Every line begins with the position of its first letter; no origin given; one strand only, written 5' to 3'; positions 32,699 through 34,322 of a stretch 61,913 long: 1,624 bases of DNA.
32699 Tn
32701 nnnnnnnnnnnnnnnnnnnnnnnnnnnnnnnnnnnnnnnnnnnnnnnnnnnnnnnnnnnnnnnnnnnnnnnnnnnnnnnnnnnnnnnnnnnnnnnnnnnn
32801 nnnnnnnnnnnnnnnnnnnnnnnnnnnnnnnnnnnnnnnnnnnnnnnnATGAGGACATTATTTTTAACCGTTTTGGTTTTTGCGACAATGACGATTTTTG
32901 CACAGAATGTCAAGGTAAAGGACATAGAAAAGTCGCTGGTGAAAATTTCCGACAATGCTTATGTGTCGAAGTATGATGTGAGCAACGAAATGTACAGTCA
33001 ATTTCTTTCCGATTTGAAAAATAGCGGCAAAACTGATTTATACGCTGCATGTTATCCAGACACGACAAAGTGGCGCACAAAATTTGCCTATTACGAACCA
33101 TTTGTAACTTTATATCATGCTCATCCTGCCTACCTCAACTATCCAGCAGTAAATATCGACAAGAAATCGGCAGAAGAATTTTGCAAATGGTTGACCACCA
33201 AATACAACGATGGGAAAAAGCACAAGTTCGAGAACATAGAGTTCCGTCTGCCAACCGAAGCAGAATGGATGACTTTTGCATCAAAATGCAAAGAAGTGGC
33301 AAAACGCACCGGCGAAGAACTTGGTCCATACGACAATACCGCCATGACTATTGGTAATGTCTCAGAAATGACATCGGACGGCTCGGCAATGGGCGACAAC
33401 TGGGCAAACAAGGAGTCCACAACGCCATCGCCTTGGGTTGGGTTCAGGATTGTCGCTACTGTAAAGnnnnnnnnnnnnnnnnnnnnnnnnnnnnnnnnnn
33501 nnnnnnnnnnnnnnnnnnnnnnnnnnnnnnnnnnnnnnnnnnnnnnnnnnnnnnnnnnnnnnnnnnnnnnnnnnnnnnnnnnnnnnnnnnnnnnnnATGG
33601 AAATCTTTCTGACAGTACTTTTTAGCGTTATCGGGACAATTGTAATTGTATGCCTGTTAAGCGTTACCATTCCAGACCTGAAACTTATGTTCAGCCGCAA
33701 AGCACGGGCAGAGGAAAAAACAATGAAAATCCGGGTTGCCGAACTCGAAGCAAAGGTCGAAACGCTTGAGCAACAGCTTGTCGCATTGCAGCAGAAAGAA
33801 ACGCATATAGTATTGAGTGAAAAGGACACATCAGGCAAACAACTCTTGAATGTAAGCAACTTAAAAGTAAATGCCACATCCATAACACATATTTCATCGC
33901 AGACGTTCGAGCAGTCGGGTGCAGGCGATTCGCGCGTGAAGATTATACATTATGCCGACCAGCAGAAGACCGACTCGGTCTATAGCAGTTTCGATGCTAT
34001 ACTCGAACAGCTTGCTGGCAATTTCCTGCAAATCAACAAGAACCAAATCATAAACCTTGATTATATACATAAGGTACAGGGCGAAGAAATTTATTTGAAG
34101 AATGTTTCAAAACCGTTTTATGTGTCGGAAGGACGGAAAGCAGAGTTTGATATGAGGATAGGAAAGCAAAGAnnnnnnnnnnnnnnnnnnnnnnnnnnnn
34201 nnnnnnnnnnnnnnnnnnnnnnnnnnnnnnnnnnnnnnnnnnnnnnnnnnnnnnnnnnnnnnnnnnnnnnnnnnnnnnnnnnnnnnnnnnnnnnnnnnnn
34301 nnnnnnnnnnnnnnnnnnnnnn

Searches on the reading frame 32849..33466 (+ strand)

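Call 6: search_protein_families(library=pfam, proteins=[window:32849-33466:+], max_evalue=0.1)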
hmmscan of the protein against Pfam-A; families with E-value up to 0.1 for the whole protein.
window:32849-33466:+ (206 aa): 2 families
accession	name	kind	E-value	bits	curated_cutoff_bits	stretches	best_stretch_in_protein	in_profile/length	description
PF03781.23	FGE-sulfatase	-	6.2e-11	42.9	23.3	1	38-160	38-139/255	Sulfatase-modifying factor enzyme 1-like domain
PF08968.15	DUF1885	-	0.055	13.9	25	0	100-128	98-125/133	Domain of unknown function (DUF1885)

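Call 7: search_protein_families(library=ncbifam, proteins=[window:32849-33466:+], max_evalue=0.1)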
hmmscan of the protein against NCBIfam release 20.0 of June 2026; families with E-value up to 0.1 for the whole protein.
window:32849-33466:+ (206 aa): 9 families
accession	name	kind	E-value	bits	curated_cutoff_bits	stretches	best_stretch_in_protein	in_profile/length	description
TIGR03525.2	GldK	equivalog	3.4e-19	69.4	350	1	67-152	187-276/408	T9SS ring complex lipoprotein PorK/GldK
TIGR03524.1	GldJ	equivalog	1.7e-13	50.1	458.2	1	38-121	95-184/559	gliding motility lipoprotein GldJ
TIGR03530.1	GldJ_short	equivalog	7.7e-12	44.8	382.9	1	25-121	88-183/396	gliding motility lipoprotein GldJ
TIGR04344.1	ovoA_Nterm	equivalog_domain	0.0008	18.4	400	1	86-153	284-340/444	5-histidylcysteine sulfoxide synthase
TIGR02171.1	Fb_sc_TIGR02171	subfamily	0.0037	15.3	544.35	1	110-152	137-179/912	TIGR02171 family lipoprotein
NF041186.1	SenA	equivalog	0.0065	15.9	420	1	87-149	260-307/382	selenoneine synthase SenA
TIGR03440.2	egtB_TIGR03440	equivalog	0.016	14.4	360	1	132-202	293-361/413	ergothioneine biosynthesis protein EgtB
NF008985.0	PRK12331.1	equivalog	0.04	12.6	718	1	36-87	291-341/465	oxaloacetate decarboxylase subunit alpha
NF041283.1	PrgP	equivalog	0.062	12.6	400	1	16-59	62-105/297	ParA superfamily DNA segregation protein PrgP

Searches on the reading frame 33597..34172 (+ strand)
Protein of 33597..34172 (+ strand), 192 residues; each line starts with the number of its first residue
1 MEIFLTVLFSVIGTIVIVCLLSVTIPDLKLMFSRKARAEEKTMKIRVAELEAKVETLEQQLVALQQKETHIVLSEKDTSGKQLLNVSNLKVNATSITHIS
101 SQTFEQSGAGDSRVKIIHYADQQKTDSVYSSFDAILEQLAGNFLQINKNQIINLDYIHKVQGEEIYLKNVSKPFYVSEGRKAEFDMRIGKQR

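Call 6: search_protein_families(library=pfam, proteins=[window:33597-34172:+], max_evalue=0.1)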
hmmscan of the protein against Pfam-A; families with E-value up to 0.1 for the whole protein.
window:33597-34172:+ (192 aa): 4 families
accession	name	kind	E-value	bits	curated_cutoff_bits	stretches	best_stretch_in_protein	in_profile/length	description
PF04397.21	LytTR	-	3.1e-08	34.2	22.6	1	120-187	26-96/98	LytTr DNA-binding domain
PF24073.1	DUF7365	-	0.0038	17.8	27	1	14-60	11-55/101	Coiled-coil region of unknown function (DUF7365)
PF07716.20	bZIP_2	-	0.021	15.4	22.3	1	35-66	22-53/54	Basic region leucine zipper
PF08028.16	Acyl-CoA_dh_2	-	0.025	15.3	22.7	1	32-108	29-106/134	Acyl-CoA dehydrogenase, C-terminal domain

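Call 7: search_protein_families(library=ncbifam, proteins=[window:33597-34172:+], max_evalue=0.1)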
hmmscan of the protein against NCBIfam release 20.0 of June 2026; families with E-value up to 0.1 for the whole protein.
window:33597-34172:+ (192 aa): 2 families
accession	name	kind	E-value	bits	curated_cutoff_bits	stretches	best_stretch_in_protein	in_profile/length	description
NF040982.1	ComGD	equivalog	0.017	15.5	70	1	17-124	11-124/139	competence type IV pilus minor pilin ComGD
TIGR02522.1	pilus_cpaD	subfamily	0.094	12.5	94.45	0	40-123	30-117/198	CpaD family pilus assembly lipoprotein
